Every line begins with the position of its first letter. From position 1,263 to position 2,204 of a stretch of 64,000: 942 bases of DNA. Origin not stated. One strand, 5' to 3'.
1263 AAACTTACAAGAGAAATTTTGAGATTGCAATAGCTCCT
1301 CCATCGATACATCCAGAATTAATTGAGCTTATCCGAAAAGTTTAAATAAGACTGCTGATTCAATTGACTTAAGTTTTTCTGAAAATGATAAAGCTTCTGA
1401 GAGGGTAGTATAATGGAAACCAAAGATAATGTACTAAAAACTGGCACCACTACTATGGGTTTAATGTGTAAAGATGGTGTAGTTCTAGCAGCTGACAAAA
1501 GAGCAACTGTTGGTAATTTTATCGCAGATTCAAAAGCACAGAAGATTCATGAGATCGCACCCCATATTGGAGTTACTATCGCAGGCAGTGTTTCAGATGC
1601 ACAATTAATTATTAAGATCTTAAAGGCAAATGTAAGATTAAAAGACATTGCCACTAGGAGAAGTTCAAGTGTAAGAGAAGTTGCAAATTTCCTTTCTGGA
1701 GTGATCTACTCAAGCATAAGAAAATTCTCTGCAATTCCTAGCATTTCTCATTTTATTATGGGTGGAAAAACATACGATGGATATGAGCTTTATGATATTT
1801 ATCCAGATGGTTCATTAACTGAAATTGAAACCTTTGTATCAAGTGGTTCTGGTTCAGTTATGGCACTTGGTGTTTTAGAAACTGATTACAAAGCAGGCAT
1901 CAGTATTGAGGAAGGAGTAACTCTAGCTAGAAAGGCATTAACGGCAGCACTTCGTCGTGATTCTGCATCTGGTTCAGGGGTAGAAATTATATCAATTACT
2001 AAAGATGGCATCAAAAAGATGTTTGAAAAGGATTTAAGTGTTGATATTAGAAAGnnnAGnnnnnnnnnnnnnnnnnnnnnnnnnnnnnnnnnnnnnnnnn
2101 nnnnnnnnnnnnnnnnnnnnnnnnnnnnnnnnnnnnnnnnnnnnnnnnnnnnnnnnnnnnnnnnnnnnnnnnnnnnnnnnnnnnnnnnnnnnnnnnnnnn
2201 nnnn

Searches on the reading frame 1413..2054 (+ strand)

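Call 63: search_protein_families(library=pfam, proteins=[window:1413-2054:+], max_evalue=0.001)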
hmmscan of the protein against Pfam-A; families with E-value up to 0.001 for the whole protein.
window:1413-2054:+ (214 aa): 1 family
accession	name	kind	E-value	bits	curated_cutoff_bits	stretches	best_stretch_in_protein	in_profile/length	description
PF00227.31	Proteasome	-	7.1e-46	156.7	22.4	1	9-193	2-187/189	Proteasome subunit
